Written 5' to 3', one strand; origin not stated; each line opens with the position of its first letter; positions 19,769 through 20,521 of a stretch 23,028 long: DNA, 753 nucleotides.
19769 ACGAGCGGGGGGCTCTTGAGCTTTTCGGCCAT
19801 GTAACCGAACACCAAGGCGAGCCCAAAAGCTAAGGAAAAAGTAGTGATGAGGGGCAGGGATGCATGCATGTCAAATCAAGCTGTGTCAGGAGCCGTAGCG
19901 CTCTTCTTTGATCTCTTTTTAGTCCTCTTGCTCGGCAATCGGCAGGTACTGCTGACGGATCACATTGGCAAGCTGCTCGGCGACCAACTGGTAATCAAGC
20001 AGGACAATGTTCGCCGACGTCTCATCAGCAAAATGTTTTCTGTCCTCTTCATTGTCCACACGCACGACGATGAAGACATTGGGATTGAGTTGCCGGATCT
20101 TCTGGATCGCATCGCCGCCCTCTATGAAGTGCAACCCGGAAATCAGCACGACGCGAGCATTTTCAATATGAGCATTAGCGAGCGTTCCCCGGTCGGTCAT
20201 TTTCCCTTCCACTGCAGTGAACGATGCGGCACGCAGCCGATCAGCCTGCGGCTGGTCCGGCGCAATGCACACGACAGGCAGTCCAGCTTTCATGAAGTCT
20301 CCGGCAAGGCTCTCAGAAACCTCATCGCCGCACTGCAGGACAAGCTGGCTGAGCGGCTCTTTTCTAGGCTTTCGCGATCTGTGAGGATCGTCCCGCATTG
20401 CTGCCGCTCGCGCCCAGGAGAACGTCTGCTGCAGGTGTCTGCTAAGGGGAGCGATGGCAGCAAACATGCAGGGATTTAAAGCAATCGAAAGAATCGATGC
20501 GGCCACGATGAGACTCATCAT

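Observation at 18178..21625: Tandemly duplicated YbaL-type antiporters, both with a degenerate KTN dinucleotide-binding motif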

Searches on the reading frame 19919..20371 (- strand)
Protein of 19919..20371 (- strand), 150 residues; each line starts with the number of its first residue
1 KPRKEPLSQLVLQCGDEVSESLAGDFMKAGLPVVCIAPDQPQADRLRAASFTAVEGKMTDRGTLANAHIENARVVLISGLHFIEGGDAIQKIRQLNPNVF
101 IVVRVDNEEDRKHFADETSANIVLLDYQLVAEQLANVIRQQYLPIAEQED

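Call 9: search_solved_structures(query=window:19919-20371:-, max_evalue=10, show_alignments=4)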
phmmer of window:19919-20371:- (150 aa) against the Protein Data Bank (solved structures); distinct sequences matched with E-value up to 10: 4.
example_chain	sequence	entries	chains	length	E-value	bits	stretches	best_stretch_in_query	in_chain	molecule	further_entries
3fwz_A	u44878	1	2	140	1.4e-07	34.8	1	21-134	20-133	Inner membrane protein ybaL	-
3llv_A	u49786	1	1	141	0.00035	23.9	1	20-138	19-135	Exopolyphosphatase-related protein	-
5lir_A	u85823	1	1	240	0.85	12.9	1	26-49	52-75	Sigma cross-reacting protein 27A (SCRP-27A)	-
1o4u_A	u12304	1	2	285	1.3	12.3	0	87-137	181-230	Type II quinolic acid phosphoribosyltransferase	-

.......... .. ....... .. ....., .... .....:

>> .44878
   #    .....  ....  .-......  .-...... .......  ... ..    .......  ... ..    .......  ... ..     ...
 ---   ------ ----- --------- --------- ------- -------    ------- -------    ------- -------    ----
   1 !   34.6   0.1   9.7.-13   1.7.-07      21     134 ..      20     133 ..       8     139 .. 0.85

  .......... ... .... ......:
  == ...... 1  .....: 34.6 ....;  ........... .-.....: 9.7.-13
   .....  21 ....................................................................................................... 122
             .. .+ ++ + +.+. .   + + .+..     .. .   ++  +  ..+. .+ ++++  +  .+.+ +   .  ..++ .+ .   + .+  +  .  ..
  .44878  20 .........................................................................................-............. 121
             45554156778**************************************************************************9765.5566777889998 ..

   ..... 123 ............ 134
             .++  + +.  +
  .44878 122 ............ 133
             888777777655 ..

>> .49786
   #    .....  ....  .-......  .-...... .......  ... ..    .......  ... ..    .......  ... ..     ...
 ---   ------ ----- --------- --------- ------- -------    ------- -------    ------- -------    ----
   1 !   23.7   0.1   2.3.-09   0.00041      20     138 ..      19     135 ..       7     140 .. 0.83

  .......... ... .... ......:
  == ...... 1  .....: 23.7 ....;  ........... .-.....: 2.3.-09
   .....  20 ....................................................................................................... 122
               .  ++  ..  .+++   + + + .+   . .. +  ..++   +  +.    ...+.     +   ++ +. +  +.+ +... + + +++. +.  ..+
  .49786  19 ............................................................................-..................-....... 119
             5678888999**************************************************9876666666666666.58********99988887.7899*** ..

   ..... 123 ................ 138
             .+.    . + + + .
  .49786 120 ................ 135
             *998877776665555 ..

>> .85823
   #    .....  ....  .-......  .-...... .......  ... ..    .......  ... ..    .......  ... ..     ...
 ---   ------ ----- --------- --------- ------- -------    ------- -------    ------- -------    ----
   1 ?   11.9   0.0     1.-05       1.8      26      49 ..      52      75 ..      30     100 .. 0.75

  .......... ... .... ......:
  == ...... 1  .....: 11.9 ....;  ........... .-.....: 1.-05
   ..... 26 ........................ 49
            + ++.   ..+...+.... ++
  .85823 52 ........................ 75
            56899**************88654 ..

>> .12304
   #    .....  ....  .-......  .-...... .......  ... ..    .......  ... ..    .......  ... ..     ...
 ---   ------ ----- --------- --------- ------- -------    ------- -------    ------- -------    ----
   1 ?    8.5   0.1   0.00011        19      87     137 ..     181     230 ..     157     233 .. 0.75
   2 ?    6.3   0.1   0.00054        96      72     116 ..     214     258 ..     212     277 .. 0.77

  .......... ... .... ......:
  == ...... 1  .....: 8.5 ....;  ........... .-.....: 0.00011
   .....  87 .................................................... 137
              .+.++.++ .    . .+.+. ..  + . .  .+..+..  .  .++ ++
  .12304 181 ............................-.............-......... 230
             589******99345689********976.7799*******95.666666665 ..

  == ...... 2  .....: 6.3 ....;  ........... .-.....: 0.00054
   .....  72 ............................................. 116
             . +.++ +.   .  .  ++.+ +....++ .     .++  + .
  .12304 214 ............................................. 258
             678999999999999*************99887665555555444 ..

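Call 55: predict_structure(alignment_id=A2)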
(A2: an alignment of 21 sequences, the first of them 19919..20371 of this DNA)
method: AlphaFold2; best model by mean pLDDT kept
length: 150 residues; sequences in the alignment: 21
mean_pLDDT: 89.5   pTM: 0.80
mean pLDDT of the five models: 89.5, 89.1, 87.5, 86.3, 85.4
residues with pLDDT >= 90: 112; 70-90: 24; 50-70: 11; < 50: 3
segments of 3 or more residues with pLDDT < 50: 1-3
pLDDT, mean of each block of 10 residues (from residue 1): 64 93 93 96 96 97 96 94 96 97 94 96 87 79 65
secondary structure, 60 per line:
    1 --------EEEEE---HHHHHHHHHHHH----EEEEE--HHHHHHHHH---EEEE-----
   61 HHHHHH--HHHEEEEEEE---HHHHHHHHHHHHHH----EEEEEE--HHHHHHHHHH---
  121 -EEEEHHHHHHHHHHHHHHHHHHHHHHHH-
elements in order: E9-13 H17-28 E33-37 H40-48 E52-55 H61-66 E72-78 H82-95 E100-105 H108-117 E122-125 H126-149
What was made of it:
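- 19922..20347 (-): A C-terminal KTN/RCK-fold domain, residues 427-568. AlphaFold2 mean pLDDT 89.5 with a six-stranded beta-alpha fold (call 55).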

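Call 58: fold_search(model_id=the predicted structure, library=pdb)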
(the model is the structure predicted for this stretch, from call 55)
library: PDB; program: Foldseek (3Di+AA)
matches with E <= 10: 1934; with E <= 0.001: 163
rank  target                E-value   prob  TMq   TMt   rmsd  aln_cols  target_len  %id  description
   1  3fwz_B                4.1e-10  1.00  0.77  0.85   2.6       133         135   21  Crystal structure of TrkA-N domain of inner membrane protein ybaL from Escherichia coli (released 2009-02-10)
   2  4l76_A                7.7e-09  1.00  0.73  0.50   4.5       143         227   18  Ca2+-bound E212Q mutant MthK RCK domain (released 2013-10-23)
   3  3llv                  8.8e-09  1.00  0.76  0.84   2.3       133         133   21  The Crystal Structure of the NAD(P)-binding domain of an Exopolyphosphatase-related protein from Archaeoglobus fulgidus  (released 2010-02-09)
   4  3fwz_A                2.2e-08  1.00  0.77  0.82   2.6       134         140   21  Crystal structure of TrkA-N domain of inner membrane protein ybaL from Escherichia coli (released 2009-02-10)
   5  4l75_B                3.2e-08  1.00  0.71  0.49   4.6       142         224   20  Ca2+-bound D184N mutant MthK RCK domain at 2.4 Angstrom (released 2013-10-23)
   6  2aej_A                3.4e-08  1.00  0.72  0.49   2.8       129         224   19  Crystal Structures of the MthK RCK Domain in no Ca2+ bound form (released 2005-10-25)
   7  6oly_D                4.8e-08  1.00  0.74  0.37   4.5       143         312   18  Full-length MthK channel at 3.1 angstrom resolution (released 2019-12-11)
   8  2aef_A                5.1e-08  1.00  0.72  0.51   4.6       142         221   19  Crystal Structures of the MthK RCK Domain in Ca2+ bound form (released 2005-10-25)
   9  6ux7_A                5.1e-08  1.00  0.69  0.36   4.7       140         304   21  MthK N-terminal truncation state 1 bound with calcium (released 2020-03-18)
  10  3rbz_A                5.4e-08  1.00  0.72  0.39   4.8       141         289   18  MthK channel, Ca2+-bound (released 2011-10-12)
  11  4l76_C                5.4e-08  1.00  0.71  0.50   4.6       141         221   20  Ca2+-bound E212Q mutant MthK RCK domain (released 2013-10-23)
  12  3rbx_D                6.6e-08  1.00  0.70  0.50   4.7       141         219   20  MthK RCK domain D184N mutant, Ca2+-bound (released 2011-10-12)
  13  3rbx_A                7.5e-08  1.00  0.70  0.49   4.7       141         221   20  MthK RCK domain D184N mutant, Ca2+-bound (released 2011-10-12)
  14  4l76_E                7.5e-08  1.00  0.69  0.48   4.7       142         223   21  Ca2+-bound E212Q mutant MthK RCK domain (released 2013-10-23)
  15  4l76_F                8.5e-08  1.00  0.72  0.50   4.6       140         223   18  Ca2+-bound E212Q mutant MthK RCK domain (released 2013-10-23)
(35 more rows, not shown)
